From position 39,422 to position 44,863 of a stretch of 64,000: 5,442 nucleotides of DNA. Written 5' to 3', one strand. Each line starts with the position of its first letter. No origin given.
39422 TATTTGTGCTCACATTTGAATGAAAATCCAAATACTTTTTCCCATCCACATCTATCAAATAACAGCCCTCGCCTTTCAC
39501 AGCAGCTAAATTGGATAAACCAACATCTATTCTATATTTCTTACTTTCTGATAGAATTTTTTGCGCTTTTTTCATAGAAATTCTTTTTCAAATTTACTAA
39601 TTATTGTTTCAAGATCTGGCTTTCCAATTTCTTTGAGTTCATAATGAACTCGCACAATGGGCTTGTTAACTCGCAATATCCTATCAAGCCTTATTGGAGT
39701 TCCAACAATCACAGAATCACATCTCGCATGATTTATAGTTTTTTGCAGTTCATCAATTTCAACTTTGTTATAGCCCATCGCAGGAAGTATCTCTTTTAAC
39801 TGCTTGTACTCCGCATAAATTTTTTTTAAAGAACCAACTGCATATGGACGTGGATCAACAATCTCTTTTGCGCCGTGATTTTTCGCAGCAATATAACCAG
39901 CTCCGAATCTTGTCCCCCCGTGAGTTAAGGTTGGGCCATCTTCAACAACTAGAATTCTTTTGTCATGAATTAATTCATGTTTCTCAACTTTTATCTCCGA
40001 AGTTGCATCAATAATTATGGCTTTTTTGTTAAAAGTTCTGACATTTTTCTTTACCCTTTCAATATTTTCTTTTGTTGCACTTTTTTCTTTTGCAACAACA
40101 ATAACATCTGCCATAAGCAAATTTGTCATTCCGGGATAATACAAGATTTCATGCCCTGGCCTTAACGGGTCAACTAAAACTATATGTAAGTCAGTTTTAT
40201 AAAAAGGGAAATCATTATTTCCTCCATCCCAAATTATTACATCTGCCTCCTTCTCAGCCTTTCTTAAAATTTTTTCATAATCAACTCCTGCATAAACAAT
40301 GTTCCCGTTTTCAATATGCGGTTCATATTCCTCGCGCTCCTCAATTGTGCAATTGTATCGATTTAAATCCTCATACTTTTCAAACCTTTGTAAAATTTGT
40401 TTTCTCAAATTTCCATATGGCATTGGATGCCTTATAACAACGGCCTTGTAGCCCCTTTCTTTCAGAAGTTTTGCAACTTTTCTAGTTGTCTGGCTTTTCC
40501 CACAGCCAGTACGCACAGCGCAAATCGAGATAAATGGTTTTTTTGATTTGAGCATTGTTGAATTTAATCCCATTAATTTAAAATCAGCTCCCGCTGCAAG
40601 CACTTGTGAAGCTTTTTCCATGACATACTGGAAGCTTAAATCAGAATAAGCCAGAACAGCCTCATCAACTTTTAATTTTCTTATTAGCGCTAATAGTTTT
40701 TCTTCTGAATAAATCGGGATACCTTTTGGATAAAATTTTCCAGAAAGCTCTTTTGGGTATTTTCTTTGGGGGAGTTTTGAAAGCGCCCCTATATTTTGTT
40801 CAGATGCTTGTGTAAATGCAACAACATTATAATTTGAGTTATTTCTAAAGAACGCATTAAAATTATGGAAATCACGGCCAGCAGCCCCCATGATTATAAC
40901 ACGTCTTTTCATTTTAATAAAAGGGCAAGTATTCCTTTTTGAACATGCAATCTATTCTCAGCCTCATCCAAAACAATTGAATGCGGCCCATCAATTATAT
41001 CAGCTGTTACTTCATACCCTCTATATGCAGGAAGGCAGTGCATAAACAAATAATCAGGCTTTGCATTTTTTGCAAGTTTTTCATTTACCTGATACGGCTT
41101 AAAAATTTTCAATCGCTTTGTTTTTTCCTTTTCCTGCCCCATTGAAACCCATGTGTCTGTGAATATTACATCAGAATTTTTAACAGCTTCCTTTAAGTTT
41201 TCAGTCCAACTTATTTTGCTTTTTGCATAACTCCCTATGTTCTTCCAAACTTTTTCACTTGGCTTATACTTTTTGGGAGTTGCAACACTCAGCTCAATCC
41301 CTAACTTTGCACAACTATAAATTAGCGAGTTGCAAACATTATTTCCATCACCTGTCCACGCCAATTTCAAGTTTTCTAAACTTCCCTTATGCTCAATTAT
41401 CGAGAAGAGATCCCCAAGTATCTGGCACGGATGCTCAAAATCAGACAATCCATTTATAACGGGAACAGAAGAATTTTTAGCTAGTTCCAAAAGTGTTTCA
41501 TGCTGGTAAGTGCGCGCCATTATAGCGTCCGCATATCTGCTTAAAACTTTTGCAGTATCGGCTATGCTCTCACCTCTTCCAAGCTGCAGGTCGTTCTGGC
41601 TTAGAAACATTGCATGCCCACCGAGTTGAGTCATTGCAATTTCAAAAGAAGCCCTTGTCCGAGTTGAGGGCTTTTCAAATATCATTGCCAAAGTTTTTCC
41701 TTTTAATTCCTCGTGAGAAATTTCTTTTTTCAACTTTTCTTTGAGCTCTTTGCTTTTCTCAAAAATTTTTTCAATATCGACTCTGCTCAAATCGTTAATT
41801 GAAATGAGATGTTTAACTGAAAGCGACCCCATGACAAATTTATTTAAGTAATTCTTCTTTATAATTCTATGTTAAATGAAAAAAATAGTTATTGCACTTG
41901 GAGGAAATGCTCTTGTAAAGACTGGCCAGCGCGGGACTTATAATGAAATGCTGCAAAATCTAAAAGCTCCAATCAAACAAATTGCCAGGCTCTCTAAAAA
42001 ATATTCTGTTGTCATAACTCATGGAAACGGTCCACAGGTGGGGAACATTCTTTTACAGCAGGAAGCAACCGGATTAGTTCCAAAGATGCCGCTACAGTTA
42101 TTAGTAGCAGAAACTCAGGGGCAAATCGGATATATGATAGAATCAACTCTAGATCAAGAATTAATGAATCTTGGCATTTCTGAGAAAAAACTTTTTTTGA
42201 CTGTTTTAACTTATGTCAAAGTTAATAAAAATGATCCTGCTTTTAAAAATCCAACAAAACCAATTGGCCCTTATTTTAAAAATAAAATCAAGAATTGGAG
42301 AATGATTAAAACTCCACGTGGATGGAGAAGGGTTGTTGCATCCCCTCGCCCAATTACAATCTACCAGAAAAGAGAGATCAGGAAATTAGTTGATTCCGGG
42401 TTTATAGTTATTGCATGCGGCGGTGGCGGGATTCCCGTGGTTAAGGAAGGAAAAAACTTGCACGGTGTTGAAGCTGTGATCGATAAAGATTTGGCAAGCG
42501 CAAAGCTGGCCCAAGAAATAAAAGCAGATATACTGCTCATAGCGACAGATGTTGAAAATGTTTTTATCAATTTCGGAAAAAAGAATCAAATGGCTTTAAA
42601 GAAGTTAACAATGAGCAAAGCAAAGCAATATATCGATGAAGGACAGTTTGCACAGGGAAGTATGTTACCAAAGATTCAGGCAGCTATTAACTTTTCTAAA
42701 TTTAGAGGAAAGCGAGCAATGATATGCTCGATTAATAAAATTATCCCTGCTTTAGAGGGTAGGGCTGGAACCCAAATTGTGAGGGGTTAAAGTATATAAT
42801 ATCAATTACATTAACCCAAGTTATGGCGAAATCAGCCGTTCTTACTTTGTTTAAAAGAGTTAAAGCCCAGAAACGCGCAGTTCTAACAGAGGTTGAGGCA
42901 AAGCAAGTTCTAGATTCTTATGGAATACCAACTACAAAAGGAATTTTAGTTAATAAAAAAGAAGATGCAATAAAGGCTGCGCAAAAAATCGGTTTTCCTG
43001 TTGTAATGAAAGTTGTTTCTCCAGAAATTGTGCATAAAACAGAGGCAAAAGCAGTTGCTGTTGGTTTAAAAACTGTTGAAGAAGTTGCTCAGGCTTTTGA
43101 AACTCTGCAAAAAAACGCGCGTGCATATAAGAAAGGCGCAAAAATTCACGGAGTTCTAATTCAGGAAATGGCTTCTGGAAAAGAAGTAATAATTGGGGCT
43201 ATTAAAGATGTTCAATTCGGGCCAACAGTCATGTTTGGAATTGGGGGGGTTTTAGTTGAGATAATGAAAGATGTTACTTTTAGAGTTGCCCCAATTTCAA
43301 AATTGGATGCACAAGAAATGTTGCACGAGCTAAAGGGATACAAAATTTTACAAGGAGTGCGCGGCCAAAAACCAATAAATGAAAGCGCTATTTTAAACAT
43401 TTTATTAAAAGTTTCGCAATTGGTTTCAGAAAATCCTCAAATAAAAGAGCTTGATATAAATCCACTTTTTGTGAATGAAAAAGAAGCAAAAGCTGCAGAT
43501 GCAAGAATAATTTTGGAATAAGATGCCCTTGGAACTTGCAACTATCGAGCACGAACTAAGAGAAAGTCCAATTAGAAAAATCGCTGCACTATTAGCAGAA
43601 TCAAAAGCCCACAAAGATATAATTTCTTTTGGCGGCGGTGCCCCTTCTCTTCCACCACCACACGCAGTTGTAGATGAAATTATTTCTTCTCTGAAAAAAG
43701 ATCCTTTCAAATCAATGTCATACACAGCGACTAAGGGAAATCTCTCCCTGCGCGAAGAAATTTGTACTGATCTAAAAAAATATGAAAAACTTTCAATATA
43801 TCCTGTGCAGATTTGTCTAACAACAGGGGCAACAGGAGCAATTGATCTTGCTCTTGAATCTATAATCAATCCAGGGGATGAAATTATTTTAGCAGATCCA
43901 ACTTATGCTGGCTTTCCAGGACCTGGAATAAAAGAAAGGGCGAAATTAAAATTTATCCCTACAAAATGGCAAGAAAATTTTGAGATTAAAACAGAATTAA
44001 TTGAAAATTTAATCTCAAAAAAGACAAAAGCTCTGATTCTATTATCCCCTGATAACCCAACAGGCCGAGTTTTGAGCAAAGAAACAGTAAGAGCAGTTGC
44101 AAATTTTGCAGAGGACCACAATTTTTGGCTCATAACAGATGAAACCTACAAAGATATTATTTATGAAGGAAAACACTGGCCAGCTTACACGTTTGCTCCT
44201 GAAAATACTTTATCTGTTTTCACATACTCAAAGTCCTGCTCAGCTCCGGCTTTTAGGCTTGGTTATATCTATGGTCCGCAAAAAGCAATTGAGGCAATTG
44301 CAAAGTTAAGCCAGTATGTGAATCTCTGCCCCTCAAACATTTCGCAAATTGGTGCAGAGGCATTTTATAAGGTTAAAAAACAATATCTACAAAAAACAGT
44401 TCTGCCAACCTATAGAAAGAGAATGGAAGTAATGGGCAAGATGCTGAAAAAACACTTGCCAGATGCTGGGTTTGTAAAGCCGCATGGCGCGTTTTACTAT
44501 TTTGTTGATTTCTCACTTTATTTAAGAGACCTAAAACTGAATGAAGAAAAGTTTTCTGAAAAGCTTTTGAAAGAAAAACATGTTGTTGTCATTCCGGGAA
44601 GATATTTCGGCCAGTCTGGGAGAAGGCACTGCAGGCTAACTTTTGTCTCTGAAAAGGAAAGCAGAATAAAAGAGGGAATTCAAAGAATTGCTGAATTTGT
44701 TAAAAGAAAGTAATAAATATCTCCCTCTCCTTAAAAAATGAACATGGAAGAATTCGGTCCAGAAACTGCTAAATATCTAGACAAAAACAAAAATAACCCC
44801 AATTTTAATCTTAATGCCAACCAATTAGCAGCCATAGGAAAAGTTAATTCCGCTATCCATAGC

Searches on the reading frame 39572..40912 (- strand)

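Call 41: search_protein_families(library=pfam, proteins=[window:39572-40912:-])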
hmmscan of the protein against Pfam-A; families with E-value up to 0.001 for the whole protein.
window:39572-40912:- (446 aa): 2 families
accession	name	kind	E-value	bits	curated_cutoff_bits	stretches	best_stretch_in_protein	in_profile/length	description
PF02223.23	Thymidylate_kin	-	0.00011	22.4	27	0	136-186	6-58/185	Thymidylate kinase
PF04851.21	ResIII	-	0.00061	20.2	22.5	0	130-227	27-130/164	Type III restriction enzyme, res subunit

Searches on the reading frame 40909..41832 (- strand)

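Call 42: search_protein_families(library=pfam, proteins=[window:40909-41832:-])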
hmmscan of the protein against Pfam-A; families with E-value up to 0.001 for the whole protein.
window:40909-41832:- (307 aa): 2 families
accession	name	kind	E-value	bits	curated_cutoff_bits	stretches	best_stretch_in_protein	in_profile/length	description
PF00185.30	OTCace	-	3.1e-59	200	29.4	1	154-305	2-157/157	Aspartate/ornithine carbamoyltransferase, Asp/Orn binding domain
PF02729.26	OTCace_N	-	1.6e-54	184.5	29.9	1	7-147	1-148/148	Aspartate/ornithine carbamoyltransferase, carbamoyl-P binding domain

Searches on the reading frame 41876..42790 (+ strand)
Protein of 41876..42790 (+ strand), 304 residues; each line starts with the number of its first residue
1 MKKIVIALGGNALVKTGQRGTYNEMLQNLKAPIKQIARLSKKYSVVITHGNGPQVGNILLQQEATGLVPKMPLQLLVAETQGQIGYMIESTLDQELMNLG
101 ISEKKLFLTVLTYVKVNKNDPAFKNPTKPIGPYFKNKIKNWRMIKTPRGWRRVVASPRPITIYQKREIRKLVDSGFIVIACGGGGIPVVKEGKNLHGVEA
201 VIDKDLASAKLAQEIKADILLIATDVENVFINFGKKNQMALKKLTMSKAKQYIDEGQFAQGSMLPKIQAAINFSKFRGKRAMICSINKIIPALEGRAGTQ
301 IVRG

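Call 42: search_protein_families(library=pfam, proteins=[window:41876-42790:+])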
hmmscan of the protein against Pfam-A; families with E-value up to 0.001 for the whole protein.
window:41876-42790:+ (304 aa): 1 family
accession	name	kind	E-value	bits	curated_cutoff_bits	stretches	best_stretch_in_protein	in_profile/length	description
PF00696.33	AA_kinase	-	4.8e-31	108.7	24.9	1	2-284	1-233/234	Amino acid kinase family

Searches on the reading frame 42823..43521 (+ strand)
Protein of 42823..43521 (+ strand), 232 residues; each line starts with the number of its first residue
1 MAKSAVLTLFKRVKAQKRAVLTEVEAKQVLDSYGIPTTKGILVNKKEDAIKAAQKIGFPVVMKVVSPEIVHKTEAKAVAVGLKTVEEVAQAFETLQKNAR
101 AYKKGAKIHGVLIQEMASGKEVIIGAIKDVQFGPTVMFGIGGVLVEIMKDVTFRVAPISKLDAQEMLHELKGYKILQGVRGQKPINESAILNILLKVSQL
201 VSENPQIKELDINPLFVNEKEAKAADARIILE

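Call 42: search_protein_families(library=pfam, proteins=[window:42823-43521:+])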
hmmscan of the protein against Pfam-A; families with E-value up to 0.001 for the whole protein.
window:42823-43521:+ (232 aa): 3 families
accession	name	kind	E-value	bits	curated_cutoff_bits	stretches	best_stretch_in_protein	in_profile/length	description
PF13549.11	ATP-grasp_5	-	8.1e-82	274.3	27.6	1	13-231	2-221/221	ATP-grasp domain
PF08442.15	ATP-grasp_2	-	2.1e-06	27.9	29.5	1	21-216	2-201/202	ATP-grasp domain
PF01071.24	GARS_A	-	0.0006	20.1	27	1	26-129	6-101/194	Phosphoribosylglycinamide synthetase, ATP-grasp (A) domain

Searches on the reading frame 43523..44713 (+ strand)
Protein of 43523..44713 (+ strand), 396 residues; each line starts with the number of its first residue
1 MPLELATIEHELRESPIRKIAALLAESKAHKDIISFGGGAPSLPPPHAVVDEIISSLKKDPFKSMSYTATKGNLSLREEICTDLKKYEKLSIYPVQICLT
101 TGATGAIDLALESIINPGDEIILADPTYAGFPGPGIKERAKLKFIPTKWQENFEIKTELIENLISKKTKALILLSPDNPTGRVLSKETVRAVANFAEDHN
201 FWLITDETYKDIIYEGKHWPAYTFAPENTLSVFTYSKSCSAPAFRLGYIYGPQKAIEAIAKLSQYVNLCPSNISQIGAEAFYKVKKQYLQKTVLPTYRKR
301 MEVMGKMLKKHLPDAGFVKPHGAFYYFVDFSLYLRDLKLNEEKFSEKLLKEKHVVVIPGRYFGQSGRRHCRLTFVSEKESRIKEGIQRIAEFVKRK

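Call 42: search_protein_families(library=pfam, proteins=[window:43523-44713:+])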
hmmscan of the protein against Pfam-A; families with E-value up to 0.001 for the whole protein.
window:43523-44713:+ (396 aa): 4 families
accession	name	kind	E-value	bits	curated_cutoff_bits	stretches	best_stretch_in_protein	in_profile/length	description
PF00155.27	Aminotran_1_2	-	1.1e-55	189.7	19.7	1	31-389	1-361/361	Aminotransferase class I and II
PF01053.26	Cys_Met_Meta_PP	-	8.8e-05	21.7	27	1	100-209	73-176/381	Cys/Met metabolism PLP-dependent enzyme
PF01041.23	DegT_DnrJ_EryC1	-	8.9e-05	22.3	19.8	1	100-206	45-145/360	DegT/DnrJ/EryC1/StrS aminotransferase family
PF00266.25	Aminotran_5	-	0.00019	21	21.5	1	96-206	63-175/371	Aminotransferase class-V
